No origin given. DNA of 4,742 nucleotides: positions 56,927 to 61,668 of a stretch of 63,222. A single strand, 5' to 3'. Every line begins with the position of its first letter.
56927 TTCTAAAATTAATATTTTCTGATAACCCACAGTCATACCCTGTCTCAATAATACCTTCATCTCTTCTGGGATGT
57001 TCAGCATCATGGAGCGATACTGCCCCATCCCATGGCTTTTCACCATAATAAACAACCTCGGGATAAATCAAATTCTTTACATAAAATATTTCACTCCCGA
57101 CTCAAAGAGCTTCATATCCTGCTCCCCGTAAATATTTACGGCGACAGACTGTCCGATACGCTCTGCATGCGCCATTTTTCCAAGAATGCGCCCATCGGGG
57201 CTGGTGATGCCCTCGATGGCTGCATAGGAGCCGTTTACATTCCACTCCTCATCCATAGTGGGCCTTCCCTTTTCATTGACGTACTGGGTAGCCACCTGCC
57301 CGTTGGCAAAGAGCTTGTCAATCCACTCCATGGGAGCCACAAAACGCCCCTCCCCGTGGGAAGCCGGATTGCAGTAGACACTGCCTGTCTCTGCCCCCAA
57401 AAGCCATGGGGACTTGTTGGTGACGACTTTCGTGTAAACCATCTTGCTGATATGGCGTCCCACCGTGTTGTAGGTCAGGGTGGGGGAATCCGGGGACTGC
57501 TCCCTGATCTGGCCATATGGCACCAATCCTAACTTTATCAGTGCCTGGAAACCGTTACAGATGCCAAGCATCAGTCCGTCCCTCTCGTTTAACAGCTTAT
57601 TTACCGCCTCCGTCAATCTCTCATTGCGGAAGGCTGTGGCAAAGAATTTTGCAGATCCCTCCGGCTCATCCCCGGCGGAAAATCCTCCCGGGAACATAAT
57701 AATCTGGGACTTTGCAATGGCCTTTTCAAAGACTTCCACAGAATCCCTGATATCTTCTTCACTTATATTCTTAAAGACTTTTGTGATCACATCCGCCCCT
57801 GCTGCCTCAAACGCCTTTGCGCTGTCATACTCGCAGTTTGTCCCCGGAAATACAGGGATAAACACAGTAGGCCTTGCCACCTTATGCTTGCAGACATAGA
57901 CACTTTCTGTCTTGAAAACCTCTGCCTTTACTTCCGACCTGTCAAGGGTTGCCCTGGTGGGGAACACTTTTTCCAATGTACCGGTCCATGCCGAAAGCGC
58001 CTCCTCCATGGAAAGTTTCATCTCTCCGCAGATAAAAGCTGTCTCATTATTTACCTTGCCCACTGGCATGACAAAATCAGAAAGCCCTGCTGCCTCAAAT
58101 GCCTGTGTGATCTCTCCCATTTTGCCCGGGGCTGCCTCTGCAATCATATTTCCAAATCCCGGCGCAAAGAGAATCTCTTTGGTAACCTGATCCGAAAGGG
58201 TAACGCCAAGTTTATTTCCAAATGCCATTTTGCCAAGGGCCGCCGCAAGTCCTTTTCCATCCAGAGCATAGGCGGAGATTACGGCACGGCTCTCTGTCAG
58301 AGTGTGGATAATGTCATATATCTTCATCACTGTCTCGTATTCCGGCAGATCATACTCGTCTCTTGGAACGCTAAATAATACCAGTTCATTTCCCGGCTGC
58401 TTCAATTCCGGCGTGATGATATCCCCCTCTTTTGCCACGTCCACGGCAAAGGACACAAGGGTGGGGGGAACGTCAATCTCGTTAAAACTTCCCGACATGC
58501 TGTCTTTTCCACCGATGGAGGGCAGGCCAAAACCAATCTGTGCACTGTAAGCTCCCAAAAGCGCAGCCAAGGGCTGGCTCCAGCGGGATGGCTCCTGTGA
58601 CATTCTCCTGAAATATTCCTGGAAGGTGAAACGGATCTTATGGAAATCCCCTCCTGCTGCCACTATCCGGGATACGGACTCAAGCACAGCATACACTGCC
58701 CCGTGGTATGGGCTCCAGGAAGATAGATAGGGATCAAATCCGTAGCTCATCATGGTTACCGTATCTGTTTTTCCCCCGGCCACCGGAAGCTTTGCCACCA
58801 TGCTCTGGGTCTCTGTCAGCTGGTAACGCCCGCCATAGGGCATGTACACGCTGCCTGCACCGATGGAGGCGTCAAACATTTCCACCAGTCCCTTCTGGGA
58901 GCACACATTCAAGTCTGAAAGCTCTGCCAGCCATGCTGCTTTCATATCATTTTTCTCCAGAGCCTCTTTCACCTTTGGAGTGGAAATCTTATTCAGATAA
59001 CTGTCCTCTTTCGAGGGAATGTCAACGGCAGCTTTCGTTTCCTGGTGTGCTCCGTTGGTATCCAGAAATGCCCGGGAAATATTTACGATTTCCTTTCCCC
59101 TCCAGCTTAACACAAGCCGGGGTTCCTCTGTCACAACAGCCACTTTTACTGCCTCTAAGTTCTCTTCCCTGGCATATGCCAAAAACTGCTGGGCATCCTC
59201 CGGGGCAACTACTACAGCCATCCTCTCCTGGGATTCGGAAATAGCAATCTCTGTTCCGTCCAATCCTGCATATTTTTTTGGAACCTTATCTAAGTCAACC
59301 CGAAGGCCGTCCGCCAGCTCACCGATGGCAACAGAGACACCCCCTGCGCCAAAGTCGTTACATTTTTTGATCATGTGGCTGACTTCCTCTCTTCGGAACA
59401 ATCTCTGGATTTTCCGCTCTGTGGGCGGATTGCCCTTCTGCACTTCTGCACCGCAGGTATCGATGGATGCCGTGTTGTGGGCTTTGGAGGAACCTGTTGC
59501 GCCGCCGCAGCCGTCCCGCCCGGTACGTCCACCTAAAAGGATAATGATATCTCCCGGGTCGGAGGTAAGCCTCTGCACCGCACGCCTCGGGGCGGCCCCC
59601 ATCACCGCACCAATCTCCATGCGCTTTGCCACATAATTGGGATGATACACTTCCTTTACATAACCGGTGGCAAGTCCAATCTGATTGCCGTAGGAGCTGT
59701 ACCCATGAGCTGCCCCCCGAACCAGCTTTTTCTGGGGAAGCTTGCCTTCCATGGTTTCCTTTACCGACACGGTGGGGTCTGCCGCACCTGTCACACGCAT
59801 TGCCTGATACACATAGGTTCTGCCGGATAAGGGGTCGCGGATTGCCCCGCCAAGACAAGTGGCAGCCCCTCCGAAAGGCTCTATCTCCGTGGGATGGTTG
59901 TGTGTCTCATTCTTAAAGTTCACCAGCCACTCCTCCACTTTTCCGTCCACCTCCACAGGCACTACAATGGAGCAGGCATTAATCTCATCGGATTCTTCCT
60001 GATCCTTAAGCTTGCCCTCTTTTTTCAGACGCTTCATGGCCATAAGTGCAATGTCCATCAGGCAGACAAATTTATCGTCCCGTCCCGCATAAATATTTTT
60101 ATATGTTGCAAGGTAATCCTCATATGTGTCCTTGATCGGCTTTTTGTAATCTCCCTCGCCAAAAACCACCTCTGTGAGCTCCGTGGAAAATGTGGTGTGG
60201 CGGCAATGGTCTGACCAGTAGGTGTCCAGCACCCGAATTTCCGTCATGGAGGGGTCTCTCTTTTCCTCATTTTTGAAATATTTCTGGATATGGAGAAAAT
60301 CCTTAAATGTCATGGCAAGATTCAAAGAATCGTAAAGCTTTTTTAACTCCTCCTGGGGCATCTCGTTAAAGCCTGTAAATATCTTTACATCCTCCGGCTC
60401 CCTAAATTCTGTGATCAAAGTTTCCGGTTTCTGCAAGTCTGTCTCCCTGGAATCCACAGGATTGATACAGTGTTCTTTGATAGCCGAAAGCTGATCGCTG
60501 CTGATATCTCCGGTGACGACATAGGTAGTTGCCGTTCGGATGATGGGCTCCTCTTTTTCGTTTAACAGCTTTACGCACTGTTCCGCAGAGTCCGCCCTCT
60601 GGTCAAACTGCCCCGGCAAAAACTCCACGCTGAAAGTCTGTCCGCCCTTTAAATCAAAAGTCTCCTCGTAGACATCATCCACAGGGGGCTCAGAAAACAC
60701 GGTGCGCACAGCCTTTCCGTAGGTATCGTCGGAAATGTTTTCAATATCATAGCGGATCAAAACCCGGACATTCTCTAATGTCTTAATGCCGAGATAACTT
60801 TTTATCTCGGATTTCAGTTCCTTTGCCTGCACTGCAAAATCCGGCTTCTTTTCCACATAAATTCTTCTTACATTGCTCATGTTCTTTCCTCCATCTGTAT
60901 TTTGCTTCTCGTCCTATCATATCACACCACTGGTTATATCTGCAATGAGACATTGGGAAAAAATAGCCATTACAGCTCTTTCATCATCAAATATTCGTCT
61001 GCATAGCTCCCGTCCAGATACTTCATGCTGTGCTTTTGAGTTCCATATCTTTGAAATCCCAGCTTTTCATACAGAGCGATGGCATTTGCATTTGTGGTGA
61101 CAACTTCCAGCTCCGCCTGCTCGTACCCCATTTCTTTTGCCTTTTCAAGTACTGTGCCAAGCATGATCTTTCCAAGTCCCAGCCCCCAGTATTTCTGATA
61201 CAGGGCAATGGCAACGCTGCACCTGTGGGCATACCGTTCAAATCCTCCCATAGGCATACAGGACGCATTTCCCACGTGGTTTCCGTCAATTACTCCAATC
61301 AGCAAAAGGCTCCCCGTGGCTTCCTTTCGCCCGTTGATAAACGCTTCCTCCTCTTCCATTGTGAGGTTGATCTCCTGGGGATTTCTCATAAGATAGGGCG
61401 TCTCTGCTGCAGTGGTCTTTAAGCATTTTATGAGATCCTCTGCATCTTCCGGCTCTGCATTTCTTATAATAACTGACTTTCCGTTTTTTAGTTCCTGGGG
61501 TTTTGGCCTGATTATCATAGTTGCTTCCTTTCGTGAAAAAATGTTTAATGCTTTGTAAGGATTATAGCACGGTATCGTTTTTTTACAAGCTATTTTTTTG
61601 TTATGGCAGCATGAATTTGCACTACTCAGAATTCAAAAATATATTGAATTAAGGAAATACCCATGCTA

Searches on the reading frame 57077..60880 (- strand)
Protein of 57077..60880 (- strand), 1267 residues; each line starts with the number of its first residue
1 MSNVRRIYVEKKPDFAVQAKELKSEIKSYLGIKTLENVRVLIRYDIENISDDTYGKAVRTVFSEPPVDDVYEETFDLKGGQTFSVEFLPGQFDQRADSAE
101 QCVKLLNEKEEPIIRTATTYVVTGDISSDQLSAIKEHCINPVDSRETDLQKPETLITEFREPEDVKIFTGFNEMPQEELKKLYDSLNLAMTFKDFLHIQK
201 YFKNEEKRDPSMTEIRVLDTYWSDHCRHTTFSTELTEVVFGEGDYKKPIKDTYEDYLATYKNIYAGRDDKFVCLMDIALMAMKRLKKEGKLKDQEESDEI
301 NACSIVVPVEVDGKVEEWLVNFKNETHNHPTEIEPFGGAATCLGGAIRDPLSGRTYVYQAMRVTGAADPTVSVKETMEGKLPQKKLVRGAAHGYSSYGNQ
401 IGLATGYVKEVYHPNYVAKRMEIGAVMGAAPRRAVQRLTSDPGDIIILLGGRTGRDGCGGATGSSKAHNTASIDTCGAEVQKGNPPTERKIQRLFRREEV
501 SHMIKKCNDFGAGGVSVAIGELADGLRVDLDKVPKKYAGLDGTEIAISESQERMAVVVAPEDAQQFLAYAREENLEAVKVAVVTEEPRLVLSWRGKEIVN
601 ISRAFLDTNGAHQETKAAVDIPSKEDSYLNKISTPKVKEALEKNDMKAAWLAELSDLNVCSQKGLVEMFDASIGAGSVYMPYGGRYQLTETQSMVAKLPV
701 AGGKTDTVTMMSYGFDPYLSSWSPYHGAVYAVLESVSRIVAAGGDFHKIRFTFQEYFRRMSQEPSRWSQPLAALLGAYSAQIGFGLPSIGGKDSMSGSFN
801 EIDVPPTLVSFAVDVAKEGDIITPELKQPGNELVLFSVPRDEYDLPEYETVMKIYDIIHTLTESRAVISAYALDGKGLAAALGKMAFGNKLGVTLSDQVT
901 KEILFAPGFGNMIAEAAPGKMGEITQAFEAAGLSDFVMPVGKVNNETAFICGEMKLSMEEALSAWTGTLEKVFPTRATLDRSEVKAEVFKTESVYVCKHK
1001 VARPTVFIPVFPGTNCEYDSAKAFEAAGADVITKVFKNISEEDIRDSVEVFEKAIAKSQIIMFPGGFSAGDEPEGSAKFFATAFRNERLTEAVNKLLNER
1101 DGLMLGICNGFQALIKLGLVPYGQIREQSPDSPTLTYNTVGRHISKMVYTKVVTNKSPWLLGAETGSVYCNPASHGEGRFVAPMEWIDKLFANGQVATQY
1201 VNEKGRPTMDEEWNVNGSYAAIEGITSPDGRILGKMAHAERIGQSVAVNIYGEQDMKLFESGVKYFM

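Call 49: search_protein_families(library=pfam, proteins=[window:57077-60880:-], max_evalue=0.00001)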
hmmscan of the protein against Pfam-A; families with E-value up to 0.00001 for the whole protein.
window:57077-60880:- (1267 aa): 3 families
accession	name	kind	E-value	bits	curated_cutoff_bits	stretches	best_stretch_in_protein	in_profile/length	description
PF13507.12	GATase_5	-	8.3e-84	281.2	27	1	1003-1266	1-260/260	CobB/CobQ-like glutamine amidotransferase domain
PF02769.27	AIRS_C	-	6.5e-32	111.3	23.1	1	442-593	2-155/156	AIR synthase related protein, C-terminal domain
PF18072.6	FGAR-AT_linker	-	8.1e-10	39.5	26.6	1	179-228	1-49/50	Formylglycinamide ribonucleotide amidotransferase linker domain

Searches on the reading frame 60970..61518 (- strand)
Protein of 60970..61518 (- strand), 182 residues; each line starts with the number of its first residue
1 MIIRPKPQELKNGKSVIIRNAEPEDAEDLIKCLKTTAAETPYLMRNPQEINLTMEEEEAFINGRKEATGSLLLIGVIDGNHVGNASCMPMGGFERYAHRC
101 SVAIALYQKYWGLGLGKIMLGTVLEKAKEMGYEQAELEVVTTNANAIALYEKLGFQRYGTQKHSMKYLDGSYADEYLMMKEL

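Call 49: search_protein_families(library=pfam, proteins=[window:60970-61518:-], max_evalue=0.00001)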
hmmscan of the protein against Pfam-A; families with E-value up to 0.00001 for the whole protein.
window:60970-61518:- (182 aa): 4 families
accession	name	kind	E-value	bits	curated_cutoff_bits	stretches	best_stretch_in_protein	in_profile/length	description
PF00583.31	Acetyltransf_1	-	2.3e-14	54.1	20.7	1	57-155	21-116/116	Acetyltransferase (GNAT) family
PF13302.13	Acetyltransf_3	-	9.2e-13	49.5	25.4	1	16-156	2-138/138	Acetyltransferase (GNAT) domain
PF13508.13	Acetyltransf_7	-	1.2e-08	35.7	27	1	76-156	9-83/84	Acetyltransferase (GNAT) domain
PF13673.13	Acetyltransf_10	-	8.5e-06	26.2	23.6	0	107-161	60-113/128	Acetyltransferase (GNAT) domain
